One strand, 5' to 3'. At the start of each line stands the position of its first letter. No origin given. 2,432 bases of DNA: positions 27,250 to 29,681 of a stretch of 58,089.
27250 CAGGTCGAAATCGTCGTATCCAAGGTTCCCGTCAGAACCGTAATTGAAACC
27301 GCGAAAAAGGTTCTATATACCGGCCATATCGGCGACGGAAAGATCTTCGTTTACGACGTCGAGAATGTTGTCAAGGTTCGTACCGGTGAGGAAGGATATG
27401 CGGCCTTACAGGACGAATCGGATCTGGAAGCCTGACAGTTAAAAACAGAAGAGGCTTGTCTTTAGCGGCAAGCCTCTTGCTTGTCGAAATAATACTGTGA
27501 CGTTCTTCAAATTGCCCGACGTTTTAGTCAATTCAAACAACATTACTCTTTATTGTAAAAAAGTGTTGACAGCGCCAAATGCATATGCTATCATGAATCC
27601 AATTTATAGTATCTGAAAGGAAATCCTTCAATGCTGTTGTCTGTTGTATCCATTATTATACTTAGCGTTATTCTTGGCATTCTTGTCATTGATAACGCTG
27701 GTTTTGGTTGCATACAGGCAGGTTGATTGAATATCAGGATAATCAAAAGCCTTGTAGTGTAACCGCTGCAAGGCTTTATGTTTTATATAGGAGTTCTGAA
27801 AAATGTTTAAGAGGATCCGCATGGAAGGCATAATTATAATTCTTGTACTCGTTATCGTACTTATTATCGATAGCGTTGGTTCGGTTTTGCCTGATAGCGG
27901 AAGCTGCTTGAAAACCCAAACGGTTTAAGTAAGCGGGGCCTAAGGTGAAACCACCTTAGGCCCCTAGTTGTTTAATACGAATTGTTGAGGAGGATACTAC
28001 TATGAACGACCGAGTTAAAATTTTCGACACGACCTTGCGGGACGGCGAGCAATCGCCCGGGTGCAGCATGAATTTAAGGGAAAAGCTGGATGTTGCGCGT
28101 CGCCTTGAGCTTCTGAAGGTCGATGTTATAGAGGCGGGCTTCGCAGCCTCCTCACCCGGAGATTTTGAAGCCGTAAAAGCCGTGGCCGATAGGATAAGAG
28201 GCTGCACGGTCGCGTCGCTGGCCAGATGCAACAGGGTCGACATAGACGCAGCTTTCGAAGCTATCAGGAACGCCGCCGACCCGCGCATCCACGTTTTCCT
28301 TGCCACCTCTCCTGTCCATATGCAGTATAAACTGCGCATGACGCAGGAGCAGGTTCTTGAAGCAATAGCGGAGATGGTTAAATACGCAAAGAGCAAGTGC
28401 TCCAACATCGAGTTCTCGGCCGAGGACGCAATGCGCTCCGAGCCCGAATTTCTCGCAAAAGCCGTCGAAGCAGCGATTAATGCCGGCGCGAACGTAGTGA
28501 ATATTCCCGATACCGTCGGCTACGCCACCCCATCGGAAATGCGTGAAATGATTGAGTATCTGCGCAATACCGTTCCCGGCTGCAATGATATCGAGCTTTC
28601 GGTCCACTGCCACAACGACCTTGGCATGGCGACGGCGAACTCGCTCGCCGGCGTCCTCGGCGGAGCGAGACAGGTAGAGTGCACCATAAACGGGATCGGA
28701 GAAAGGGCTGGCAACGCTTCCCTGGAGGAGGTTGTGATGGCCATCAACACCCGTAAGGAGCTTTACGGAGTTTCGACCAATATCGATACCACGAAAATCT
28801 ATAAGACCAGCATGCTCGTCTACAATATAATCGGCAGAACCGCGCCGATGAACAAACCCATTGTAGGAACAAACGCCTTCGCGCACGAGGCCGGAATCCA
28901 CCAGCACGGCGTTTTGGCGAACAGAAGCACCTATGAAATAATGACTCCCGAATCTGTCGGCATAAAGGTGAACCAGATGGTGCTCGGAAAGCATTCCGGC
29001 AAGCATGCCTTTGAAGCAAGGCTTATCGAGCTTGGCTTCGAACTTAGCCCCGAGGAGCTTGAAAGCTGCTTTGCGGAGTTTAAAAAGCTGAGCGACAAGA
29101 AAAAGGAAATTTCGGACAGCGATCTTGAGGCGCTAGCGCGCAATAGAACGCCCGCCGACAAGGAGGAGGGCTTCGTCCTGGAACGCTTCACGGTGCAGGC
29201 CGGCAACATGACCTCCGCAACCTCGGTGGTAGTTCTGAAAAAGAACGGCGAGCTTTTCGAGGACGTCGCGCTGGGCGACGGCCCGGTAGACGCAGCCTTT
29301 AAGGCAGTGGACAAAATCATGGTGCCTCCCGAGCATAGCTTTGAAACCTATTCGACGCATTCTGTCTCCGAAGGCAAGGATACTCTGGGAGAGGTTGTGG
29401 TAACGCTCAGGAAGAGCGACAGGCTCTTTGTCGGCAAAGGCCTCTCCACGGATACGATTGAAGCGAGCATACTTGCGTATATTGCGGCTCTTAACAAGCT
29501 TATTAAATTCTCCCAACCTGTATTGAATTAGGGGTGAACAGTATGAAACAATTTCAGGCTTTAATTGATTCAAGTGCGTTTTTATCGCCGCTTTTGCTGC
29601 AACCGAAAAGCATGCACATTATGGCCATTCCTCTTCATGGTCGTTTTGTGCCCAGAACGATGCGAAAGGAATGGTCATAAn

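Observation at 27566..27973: Two tandem Ile/Leu/Val-rich leader peptides, each with its own terminator, upstream of the BCAA operon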

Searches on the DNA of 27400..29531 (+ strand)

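Call 7: search_rna_families(source=window, start=27400, end=28100, threshold=evalue, max_evalue=10)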
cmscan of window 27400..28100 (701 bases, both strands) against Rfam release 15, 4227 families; matches with E-value up to 10: 4.
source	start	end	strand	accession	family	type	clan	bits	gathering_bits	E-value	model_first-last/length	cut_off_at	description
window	27709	27785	+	RF04312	trpB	Cis-reg;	-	24.9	59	0.42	1-107/107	no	trpB ncRNA motif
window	27654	27783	+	RF01859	Phe_leader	Cis-reg; leader;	-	21.3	55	0.53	1-125/125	no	Phenylalanine leader peptide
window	27599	27777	+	RF01822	RsaJ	Gene; sRNA;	-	19.3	100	0.033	1-287/287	no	RNA Staph. aureus A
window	27441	27539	-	RF01771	rnk_leader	Cis-reg; leader;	-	16.2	50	7.6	1-109/109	no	Enterobacteria rnk leader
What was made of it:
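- Closest known: Enterobacterial ilvGMEDA / ilvBN / leu leader-peptide attenuators. Different: There is no sequence or Rfam-model similarity (call 7).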

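Call 78: search_rna_families(sources=[L001, L002, L003, L004, L005, L006, L007, L008, L009, L010, L011, L012, L013, L014, L015, L016, L017, L018, L019], threshold=gathering)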
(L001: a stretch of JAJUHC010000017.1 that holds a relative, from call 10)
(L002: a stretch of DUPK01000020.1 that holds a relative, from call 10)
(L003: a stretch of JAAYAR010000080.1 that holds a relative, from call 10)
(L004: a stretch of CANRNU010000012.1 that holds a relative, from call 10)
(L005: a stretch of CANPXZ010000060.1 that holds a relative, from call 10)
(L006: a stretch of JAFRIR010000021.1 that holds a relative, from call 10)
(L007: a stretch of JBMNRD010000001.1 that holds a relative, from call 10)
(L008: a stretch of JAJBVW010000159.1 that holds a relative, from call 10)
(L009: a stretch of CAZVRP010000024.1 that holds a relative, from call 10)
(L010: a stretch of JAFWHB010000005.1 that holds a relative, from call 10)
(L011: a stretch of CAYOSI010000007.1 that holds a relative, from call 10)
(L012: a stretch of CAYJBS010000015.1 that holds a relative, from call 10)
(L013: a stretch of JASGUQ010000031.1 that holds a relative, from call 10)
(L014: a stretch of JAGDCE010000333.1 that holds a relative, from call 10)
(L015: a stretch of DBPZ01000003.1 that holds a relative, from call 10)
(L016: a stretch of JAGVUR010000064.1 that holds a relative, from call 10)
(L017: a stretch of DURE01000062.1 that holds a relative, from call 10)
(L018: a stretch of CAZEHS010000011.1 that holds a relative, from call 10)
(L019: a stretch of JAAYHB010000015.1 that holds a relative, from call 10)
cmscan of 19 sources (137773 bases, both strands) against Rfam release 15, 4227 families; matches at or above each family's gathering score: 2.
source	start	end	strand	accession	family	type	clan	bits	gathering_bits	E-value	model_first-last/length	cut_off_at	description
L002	1317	1366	-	RF02440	SpF59_sRNA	Gene; sRNA;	-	71.5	37.2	1.4e-10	1-54/54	no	Streptococcus sRNA SpF59 (ldcC RNA)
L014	5600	5672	+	RF00005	tRNA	Gene; tRNA;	CL00001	61.3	29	1.6e-10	1-71/71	no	tRNA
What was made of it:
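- On Described RNA leader families in Rfam 15 (T-box, Leu/Phe and other amino-acid leaders, ppGpp and other riboswitches): No family matches the leader regions of the 19 related loci scanned; the only two hits there are an unrelated sRNA and a tRNA (call 78).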

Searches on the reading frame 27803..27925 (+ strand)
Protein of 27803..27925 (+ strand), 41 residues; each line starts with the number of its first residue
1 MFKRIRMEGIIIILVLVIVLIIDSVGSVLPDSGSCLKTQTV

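Call 53: find_homologous_proteins(query=A4, max_evalue=1)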
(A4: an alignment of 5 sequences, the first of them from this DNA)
Query A4 (5 sequences) (41 aa, profile of the alignment): 11 proteins with E <= 1 among 369 candidates.
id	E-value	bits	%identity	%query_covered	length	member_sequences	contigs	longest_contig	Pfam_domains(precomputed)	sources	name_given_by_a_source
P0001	1.0e-16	78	50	54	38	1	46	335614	-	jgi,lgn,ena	jgi:hypothetical protein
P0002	7.9e-15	72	56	61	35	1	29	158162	-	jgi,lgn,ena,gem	-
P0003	1.9e-13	67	85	100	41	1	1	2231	-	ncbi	-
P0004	1.9e-12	64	73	73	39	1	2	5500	-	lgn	-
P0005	7.7e-12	62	75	68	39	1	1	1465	-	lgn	-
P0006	2.3e-11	61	68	76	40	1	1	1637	-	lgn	-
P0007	1.0e-10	59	53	46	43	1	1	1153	-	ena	-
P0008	8.7e-9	52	67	51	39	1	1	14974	-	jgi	-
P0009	1.4e-7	49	-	-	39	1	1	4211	-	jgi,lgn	jgi:hypothetical protein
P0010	1.1e-6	46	67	44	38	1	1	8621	-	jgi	-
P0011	9.7e-6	43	-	-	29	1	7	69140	-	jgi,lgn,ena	-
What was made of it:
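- Gene callers annotate homologues as hypothetical proteins (call 53).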

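Call 55: find_encoding_contigs(protein=P0008, flank=2500, max_places=2)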
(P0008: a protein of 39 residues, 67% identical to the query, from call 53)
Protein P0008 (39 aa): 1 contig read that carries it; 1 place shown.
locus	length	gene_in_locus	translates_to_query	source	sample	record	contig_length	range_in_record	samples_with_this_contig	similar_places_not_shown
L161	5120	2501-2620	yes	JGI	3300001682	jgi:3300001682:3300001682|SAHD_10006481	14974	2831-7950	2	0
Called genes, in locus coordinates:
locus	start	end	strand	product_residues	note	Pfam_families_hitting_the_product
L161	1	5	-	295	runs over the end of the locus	PF00528:BPD_transp_1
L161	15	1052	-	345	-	PF04069:OpuAC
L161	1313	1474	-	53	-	-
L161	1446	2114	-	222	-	PF01966:HD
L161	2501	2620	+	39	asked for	-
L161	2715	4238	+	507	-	PF00682:HMGL-like, PF22617:HCS_D2, PF08502:LeuA_dimer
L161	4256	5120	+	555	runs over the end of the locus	PF02776:TPP_enzyme_N, PF00205:TPP_enzyme_M, PF02775:TPP_enzyme_C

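Call 56: find_encoding_contigs(protein=P0010, flank=2500, max_places=2)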
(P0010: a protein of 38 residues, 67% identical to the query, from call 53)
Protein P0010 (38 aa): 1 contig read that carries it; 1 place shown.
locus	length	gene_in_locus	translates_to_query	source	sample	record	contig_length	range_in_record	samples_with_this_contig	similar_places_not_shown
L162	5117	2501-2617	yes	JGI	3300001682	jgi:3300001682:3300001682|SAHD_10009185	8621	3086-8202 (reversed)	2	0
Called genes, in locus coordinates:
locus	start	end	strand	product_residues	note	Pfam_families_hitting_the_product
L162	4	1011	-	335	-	PF04069:OpuAC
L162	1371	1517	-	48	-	-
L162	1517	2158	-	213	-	PF01966:HD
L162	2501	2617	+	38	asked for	-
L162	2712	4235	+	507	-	PF00682:HMGL-like, PF22617:HCS_D2, PF08502:LeuA_dimer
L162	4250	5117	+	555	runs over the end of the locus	PF02776:TPP_enzyme_N, PF00205:TPP_enzyme_M, PF02775:TPP_enzyme_C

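Call 57: find_encoding_contigs(protein=P0009, flank=2500, max_places=2)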
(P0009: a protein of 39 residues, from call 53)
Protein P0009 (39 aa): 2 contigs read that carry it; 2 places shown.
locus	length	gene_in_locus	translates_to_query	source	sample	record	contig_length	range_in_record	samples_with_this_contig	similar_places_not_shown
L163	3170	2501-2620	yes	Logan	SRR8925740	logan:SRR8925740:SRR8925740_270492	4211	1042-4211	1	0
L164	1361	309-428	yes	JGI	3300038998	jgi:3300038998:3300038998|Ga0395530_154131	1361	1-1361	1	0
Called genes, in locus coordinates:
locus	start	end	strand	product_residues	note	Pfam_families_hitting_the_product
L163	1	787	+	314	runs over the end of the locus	PF00482:T2SSF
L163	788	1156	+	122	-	PF02643:DUF192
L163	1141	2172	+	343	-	-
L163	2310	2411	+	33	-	-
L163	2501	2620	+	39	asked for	-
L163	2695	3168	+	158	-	?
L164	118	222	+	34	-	-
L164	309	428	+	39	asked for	-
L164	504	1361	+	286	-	?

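Call 58: find_encoding_contigs(protein=P0004, flank=2500, max_places=2)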
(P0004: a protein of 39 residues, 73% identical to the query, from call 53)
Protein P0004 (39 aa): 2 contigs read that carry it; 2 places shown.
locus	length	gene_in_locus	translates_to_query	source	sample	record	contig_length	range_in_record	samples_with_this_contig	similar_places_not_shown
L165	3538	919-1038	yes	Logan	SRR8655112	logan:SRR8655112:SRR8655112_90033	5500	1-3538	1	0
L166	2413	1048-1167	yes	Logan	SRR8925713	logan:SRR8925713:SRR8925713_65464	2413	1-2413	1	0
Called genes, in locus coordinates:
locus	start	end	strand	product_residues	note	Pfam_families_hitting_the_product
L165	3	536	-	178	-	?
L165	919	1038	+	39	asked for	-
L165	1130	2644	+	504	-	PF00682:HMGL-like, PF22617:HCS_D2, PF08502:LeuA_dimer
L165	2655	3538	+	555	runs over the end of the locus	PF02776:TPP_enzyme_N, PF00205:TPP_enzyme_M, PF02775:TPP_enzyme_C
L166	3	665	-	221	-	?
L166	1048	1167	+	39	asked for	-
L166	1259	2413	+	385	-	?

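Call 59: find_encoding_contigs(protein=P0003, flank=2500, max_places=1)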
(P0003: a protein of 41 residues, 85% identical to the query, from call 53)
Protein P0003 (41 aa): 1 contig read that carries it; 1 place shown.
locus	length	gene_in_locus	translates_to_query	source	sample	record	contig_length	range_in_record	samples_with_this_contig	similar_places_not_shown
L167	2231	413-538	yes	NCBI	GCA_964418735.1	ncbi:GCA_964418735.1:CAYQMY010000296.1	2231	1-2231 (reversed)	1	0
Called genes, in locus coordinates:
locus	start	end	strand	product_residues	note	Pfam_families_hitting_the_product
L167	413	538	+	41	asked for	-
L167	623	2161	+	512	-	PF00682:HMGL-like, PF22617:HCS_D2, PF08502:LeuA_dimer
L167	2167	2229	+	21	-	?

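Call 60: find_encoding_contigs(protein=P0005, flank=2500, max_places=1)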
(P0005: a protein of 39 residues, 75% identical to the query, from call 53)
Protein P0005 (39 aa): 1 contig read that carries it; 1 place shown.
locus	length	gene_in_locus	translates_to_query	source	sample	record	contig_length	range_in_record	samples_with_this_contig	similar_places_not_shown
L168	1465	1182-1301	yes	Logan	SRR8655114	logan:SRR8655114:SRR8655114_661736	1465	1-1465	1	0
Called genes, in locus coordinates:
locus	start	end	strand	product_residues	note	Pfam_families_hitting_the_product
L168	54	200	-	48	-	-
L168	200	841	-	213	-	PF01966:HD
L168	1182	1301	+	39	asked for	-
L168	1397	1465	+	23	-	?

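Call 61: find_encoding_contigs(protein=P0006, flank=2500, max_places=1)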
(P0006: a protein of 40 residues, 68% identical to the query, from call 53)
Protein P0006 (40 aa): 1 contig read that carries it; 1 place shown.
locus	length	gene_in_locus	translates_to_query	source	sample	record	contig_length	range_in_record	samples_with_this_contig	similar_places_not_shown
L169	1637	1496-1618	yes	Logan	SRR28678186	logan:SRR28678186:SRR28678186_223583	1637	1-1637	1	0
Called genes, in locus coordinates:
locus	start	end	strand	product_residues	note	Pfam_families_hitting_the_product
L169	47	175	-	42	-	-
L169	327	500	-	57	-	-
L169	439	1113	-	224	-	PF01966:HD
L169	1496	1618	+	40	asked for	-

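Call 62: find_encoding_contigs(protein=P0007, flank=2500, max_places=1)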
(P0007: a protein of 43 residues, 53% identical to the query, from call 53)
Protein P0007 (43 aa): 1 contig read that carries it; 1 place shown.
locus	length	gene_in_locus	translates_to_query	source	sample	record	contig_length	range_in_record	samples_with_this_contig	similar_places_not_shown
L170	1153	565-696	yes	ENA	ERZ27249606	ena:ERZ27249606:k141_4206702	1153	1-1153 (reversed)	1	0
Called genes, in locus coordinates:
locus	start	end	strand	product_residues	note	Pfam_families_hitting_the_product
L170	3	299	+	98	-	?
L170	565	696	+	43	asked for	-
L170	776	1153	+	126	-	?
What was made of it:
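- All ten homologues whose context was read lie between a promoter and leuA (calls 55-62).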

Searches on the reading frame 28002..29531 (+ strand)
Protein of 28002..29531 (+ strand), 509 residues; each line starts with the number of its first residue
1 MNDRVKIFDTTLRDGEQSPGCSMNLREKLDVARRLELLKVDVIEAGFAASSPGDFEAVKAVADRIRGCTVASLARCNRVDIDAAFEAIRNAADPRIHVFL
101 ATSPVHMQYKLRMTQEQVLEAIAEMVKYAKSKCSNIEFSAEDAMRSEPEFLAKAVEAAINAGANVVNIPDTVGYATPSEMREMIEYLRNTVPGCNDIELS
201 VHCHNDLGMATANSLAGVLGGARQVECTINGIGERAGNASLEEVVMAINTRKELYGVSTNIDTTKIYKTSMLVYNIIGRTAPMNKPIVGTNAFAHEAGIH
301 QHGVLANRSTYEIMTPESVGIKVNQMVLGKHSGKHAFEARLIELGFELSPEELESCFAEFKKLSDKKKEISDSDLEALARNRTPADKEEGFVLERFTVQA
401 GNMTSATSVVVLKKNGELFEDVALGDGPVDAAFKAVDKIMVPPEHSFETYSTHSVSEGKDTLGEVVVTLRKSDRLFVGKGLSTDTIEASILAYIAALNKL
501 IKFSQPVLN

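Call 8: search_protein_families(library=ncbifam, proteins=[window:28002-29531:+])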
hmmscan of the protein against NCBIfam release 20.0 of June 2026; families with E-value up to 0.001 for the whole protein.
window:28002-29531:+ (509 aa): 28 families (the best 25 are shown)
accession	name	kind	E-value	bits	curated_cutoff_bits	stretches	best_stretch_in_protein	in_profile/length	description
NF002086.0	PRK00915.1-3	equivalog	3.9e-224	744.9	532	1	2-503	4-504/516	2-isopropylmalate synthase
TIGR00973.1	leuA_bact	equivalog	2.2e-209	696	598.7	1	4-498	1-494/494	2-isopropylmalate synthase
NF002087.0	PRK00915.1-4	equivalog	3.5e-204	679.1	729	1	1-502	3-504/516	2-isopropylmalate synthase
NF002088.0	PRK00915.1-5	equivalog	1.8e-198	660.2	697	1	4-504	3-502/514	2-isopropylmalate synthase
NF002084.0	PRK00915.1-1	equivalog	2.6e-175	583.9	748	1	1-503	1-502/523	2-isopropylmalate synthase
NF002085.0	PRK00915.1-2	subfamily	1.1e-153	512.7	517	1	2-502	11-501/504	2-isopropylmalate synthase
NF041069.1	IPMS_Sufob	equivalog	9.6e-131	436.4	600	1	5-380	1-366/371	isopropylmalate synthase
TIGR02090.1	LEU1_arch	subfamily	2.3e-130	434.9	484.75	1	5-378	1-362/363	isopropylmalate/citramalate/homocitrate synthases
TIGR02660.1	nifV_homocitr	equivalog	7.8e-94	314.9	462.9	1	5-378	2-364/365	homocitrate synthase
TIGR02146.1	LysS_fung_arch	equivalog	7.3e-86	288.5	413.55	1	7-361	1-343/344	homocitrate synthase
NF042434.1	IPMS_Lepto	equivalog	7.8e-78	262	500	1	4-367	5-373/374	2-isopropylmalate synthase LeuA2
TIGR00977.1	citramal_synth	equivalog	7.2e-72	242.3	450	1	5-498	2-514/526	citramalate synthase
NF042433.1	CitmalDyn_Leptosp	equivalog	4.2e-58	197.2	950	1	2-477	5-482/514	(R)-citramalate synthase CimA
NF002991.1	PRK03739.1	subfamily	3.5e-46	158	455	1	10-499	32-550/550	2-isopropylmalate synthase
TIGR00970.1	leuA_yeast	equivalog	2.1e-35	122.4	697.4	1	9-501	31-563/564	2-isopropylmalate synthase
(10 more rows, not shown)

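Call 10: find_related_loci(query=window:28002-29531:+, collection=genome_contigs, flank=3000)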
Query window:28002-29531:+ (509 aa) in genome_contigs; peptide patterns used: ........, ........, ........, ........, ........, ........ (x = any residue, [..] = any of these).
600 stretches matched a pattern (row limit reached: there are more); 589 encode a relative of the query (tblastn E <= 1e-3); the best 80 are kept; 80 distinct loci.
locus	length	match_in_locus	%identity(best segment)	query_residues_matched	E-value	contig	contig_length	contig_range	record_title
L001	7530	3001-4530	80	1-509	0e+0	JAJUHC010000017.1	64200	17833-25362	MAG: Clostridiales bacterium isolate bin54 k141_636932_length_64200_cov_78.2549, whole genome shotgun sequence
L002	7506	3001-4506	78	1-502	0e+0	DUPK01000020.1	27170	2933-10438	MAG TPA_asm: Clostridiales bacterium isolate AS08sgBPME_301 84108_AS08, whole genome shotgun sequence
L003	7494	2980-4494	70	1-505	0e+0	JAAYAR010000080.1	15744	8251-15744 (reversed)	MAG: Clostridiales bacterium isolate AS06rmzACSIP_159 156099_AS06, whole genome shotgun sequence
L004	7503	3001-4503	65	3-500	0e+0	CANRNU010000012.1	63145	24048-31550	MAG: uncultured Oscillospiraceae bacterium isolate Lapin-020__bin94 genome assembly, contig: Lapin-020__NODE_427_length_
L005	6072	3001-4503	64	3-500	0e+0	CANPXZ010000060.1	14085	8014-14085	MAG: uncultured Oscillospiraceae bacterium isolate Lapin-005__bin25 genome assembly, contig: Lapin-005__NODE_5893_length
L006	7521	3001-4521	63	3-505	0e+0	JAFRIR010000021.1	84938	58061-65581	MAG: Flexilinea sp. isolate RGIG2505 Goat_Jejunum-3__c58870, whole genome shotgun sequence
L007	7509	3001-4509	66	1-500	0e+0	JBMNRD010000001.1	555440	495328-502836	MAG: Lachnospiraceae bacterium isolate SBF912SR4HQ0020 scaffold_4_c1, whole genome shotgun sequence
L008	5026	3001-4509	64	1-500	0e+0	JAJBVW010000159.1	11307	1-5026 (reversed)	MAG: Oscillospiraceae bacterium isolate U_127220 U_127220=NODE_934_length_11307_cov_5.909705, whole genome shotgun seque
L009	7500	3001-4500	64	3-500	0e+0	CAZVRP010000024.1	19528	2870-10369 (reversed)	MAG TPA_asm: uncultured Oscillospiraceae bacterium isolate SRP222994_co1_544 genome assembly, contig: NODE_5745_length_1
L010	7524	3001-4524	63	3-507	0e+0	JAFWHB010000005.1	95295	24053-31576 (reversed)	MAG: Mogibacterium sp. isolate RGIG5733 Sheep_Ileum-1__c25778, whole genome shotgun sequence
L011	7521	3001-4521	65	3-506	0e+0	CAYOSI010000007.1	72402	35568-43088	MAG TPA_asm: uncultured Oscillospiraceae bacterium isolate SRP222994_co1_238 genome assembly, contig: NODE_491_length_72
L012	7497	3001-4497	62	3-501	0e+0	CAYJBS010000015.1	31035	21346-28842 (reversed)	MAG TPA_asm: uncultured Christensenella sp. isolate ERP122455_co1_162 genome assembly, contig: NODE_149_length_31035_cov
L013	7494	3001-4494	62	4-501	0e+0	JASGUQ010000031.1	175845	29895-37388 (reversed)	MAG: Bacillota bacterium isolate MAG77_KBP c_000000053750, whole genome shotgun sequence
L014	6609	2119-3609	60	4-502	0e+0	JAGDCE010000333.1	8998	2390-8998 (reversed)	MAG: Clostridia bacterium isolate RGIG10334 Yak_Rumen.Co__c6728660, whole genome shotgun sequence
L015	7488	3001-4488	61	5-501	0e+0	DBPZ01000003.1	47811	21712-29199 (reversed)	MAG TPA_asm: Lentisphaeria bacterium UBA1407 UBA1407_contig_6168, whole genome shotgun sequence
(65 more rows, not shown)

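Call 17: find_related_loci(query=window:28002-29531:+, collection=metagenome_contigs, flank=1500)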
Query window:28002-29531:+ (509 aa) in metagenome_contigs; peptide patterns used: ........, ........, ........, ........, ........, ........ (x = any residue, [..] = any of these).
600 stretches matched a pattern (row limit reached: there are more); 576 encode a relative of the query (tblastn E <= 1e-3); the best 80 are kept; 80 distinct loci.
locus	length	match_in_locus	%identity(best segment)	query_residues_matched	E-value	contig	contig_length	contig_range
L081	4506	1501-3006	80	1-502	0e+0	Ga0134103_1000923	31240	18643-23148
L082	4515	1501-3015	70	1-505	0e+0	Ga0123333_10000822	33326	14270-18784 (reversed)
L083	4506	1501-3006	68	1-503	0e+0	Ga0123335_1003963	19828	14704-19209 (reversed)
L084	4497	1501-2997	66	4-500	0e+0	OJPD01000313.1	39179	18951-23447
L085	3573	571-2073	64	3-500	0e+0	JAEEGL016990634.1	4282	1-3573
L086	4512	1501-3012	64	3-503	0e+0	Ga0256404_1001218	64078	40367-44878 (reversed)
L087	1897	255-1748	65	5-500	0e+0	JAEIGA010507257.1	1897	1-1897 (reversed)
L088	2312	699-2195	62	1-501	0e+0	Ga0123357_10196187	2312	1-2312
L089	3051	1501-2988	60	5-501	0e+0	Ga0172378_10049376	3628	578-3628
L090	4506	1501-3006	61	1-501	0e+0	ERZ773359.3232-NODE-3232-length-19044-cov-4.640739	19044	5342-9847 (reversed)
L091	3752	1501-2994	58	1-500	0e+0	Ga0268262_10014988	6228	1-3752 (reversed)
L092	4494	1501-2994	57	1-500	0e+0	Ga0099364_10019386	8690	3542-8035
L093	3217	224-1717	54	1-500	0e+0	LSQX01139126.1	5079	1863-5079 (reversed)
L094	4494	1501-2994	59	4-501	0e+0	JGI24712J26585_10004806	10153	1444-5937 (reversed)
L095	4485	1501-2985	57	4-498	0e+0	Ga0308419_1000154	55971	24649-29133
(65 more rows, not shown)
